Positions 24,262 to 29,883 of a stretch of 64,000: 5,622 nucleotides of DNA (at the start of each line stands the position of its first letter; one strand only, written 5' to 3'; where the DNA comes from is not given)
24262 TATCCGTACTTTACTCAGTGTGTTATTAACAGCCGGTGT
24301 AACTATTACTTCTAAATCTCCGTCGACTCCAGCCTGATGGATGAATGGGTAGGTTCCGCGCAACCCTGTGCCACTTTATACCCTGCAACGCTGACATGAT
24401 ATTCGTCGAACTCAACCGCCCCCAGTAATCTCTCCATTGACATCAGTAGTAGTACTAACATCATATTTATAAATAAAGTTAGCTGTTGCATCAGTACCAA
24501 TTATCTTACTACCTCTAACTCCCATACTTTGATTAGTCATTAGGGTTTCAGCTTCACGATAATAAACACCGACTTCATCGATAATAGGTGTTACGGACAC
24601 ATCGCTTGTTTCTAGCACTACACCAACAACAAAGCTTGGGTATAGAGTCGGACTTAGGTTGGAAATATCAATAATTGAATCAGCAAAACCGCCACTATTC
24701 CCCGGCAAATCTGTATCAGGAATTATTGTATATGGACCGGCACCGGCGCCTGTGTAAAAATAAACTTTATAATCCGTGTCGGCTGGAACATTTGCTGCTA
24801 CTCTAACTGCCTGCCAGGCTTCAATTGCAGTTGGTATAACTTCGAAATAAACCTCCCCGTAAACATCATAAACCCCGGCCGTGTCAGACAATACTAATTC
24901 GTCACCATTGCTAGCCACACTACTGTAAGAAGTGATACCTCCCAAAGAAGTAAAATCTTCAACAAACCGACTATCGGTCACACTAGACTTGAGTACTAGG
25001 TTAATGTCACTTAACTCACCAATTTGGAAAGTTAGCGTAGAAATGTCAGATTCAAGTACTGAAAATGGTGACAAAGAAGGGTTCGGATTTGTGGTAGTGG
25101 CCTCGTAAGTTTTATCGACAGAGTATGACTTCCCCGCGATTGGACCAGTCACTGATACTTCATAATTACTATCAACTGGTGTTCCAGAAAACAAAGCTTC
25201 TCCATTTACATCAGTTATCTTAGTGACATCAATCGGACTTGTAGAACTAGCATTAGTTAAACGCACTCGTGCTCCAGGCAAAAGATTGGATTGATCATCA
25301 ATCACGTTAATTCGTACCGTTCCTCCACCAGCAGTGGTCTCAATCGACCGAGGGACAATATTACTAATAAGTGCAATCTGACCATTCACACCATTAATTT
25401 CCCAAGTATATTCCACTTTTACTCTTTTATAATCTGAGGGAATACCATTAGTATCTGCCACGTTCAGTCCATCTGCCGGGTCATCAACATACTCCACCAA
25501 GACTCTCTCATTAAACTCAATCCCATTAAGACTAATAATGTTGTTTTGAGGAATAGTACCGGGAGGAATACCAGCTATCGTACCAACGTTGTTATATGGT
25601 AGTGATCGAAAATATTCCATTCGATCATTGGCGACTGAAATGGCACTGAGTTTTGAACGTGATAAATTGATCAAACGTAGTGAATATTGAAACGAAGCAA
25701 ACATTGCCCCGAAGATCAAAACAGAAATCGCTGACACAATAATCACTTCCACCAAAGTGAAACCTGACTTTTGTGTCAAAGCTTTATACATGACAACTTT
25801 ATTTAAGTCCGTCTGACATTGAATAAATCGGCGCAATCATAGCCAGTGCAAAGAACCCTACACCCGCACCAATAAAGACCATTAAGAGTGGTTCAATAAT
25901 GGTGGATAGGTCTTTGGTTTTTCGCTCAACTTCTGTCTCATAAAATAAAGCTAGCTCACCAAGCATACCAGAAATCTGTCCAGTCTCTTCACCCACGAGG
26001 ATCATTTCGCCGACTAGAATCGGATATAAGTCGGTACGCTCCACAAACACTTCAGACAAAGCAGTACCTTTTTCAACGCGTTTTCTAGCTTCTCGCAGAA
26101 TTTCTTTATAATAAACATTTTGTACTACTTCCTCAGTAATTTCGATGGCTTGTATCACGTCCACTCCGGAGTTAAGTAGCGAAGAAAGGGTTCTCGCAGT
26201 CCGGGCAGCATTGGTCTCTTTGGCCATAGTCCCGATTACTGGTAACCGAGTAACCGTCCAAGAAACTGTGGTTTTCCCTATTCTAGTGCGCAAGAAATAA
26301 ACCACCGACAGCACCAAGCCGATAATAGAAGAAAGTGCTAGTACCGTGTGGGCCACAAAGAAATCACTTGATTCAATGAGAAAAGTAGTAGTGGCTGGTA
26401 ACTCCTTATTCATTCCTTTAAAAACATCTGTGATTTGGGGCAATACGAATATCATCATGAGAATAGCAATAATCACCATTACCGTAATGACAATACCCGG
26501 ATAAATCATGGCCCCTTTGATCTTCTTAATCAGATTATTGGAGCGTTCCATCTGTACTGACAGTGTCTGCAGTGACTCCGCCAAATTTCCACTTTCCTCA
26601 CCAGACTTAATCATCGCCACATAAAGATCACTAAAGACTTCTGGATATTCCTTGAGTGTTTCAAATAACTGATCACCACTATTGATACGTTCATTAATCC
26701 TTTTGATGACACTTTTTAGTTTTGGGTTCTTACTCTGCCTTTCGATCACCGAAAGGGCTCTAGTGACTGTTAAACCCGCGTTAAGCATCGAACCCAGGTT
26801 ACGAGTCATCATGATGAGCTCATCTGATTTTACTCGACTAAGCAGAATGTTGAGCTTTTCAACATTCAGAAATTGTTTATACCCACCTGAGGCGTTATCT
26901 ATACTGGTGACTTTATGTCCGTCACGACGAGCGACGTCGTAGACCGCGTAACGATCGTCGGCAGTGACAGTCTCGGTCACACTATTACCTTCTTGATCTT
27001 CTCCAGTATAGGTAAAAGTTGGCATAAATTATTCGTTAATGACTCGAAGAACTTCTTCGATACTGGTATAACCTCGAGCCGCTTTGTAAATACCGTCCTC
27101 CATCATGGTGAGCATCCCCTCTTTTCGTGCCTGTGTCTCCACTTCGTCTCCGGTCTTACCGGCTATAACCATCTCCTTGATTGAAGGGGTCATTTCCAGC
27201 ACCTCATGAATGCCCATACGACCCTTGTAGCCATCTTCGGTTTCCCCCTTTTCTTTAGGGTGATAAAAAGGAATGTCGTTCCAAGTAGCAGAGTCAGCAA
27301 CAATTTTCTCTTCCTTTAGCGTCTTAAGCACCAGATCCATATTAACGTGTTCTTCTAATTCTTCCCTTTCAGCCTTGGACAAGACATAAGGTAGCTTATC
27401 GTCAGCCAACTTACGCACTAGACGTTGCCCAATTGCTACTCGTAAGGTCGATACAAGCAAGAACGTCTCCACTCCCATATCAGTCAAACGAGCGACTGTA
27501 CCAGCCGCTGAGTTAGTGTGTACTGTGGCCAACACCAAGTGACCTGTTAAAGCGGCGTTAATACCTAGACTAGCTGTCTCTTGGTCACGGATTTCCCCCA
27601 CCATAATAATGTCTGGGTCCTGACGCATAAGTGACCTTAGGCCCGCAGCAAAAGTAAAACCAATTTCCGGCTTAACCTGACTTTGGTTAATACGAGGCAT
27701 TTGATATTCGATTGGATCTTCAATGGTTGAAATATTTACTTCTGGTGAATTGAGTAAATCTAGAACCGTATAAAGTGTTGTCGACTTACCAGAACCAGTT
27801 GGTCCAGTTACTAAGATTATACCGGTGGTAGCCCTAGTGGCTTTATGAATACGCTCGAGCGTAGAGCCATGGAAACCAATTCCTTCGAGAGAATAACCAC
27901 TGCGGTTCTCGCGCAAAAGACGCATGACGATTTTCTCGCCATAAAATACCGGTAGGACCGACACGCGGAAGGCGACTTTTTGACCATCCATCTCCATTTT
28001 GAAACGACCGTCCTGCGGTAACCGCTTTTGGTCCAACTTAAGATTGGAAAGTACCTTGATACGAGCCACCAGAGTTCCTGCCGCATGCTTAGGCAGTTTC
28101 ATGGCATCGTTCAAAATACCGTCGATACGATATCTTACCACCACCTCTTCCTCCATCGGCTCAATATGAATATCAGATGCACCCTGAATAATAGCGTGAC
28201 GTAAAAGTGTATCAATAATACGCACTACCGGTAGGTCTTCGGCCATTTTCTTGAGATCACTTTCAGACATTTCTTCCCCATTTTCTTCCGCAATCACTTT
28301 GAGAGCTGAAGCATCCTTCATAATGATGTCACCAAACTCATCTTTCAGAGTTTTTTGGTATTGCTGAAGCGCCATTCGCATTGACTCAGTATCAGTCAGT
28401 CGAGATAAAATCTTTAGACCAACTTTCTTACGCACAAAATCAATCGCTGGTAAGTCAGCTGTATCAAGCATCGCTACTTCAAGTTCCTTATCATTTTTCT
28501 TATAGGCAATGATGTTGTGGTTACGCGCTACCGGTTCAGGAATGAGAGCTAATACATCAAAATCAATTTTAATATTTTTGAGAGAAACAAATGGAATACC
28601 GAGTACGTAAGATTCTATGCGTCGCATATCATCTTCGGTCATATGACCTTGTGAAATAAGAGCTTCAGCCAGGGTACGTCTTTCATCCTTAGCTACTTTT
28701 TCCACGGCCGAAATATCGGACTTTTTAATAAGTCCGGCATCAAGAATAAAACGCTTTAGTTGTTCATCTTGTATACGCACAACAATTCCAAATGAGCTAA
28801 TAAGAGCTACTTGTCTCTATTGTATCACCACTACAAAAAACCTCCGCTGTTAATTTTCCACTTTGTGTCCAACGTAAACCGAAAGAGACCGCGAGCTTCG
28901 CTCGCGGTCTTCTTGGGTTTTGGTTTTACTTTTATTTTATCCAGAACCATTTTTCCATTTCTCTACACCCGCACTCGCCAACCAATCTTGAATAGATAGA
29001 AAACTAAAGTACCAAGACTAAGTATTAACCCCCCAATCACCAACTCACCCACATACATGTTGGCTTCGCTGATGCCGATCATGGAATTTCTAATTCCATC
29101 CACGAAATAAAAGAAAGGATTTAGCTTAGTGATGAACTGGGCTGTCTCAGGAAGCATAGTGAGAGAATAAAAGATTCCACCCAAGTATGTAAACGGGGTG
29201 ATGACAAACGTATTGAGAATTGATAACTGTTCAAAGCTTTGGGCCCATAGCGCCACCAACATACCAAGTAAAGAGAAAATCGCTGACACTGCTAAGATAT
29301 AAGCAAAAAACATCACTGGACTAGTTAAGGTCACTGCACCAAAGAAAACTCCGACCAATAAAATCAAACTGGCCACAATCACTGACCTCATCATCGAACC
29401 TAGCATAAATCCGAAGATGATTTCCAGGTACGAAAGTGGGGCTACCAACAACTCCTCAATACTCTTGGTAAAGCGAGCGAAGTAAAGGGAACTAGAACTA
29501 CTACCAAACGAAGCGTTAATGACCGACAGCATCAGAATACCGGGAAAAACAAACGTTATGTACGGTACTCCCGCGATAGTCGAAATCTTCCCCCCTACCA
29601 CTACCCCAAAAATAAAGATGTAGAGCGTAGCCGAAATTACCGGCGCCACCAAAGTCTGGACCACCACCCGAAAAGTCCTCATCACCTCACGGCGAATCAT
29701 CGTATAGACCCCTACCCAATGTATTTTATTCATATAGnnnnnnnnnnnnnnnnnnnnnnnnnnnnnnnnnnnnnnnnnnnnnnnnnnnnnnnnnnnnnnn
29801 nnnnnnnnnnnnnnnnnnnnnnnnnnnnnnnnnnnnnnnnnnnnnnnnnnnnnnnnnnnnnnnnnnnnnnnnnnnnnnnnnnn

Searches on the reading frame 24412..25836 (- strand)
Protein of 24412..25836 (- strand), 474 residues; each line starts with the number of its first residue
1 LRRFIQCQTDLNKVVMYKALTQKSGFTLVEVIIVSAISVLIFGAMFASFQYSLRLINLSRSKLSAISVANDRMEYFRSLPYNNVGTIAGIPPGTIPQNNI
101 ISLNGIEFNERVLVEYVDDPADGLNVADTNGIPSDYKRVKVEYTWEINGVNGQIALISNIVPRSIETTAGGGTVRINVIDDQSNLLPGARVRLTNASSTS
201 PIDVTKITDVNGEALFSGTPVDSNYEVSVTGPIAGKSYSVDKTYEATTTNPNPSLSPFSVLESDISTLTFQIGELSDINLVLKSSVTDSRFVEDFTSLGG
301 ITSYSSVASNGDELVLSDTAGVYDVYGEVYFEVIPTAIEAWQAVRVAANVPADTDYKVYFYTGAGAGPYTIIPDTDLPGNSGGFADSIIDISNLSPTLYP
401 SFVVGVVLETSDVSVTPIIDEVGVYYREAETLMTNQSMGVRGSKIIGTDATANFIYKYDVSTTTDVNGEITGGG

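Call 17: search_protein_families(library=pfam, proteins=[window:24412-25836:-], max_evalue=0.001)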
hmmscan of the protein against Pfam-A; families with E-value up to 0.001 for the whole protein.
window:24412-25836:- (474 aa): 2 families
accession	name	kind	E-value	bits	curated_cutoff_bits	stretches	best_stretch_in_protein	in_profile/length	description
PF13620.12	CarboxypepD_reg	-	9.2e-05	23.2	32.3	1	173-232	1-57/82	Carboxypeptidase regulatory-like domain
PF07963.17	N_methyl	-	0.00036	20.4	21.2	1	23-45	4-26/27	Prokaryotic N-terminal methylation motif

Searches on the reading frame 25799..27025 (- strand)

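Call 35: search_protein_families(library=pfam, proteins=[window:25799-27025:-], max_evalue=0.001)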
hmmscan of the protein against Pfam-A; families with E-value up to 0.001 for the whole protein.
window:25799-27025:- (408 aa): 1 family
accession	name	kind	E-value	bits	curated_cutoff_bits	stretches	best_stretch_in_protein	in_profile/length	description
PF00482.28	T2SSF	-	3.3e-58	195.5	25.2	2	74-196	2-125/125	Type II secretion system (T2SS), protein F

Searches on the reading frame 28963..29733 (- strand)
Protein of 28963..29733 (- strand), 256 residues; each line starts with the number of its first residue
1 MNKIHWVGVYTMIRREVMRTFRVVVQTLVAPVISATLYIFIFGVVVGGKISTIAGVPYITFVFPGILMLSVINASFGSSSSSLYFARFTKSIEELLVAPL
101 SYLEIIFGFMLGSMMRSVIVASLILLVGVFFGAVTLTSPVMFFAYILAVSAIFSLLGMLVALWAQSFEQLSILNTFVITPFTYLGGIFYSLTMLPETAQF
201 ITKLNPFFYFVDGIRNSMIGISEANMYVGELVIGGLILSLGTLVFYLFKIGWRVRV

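Call 8: search_protein_families(library=pfam, proteins=[window:28963-29733:-], max_evalue=0.01)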
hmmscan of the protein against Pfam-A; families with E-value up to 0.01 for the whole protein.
window:28963-29733:- (256 aa): 2 families
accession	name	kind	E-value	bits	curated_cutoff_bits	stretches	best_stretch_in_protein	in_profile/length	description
PF01061.29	ABC2_membrane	-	7.2e-31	107.8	26.9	1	9-218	3-210/211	ABC-2 type transporter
PF12698.13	ABC2_membrane_3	-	6.3e-08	32.5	31.6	1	58-245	160-340/347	ABC-2 family transporter protein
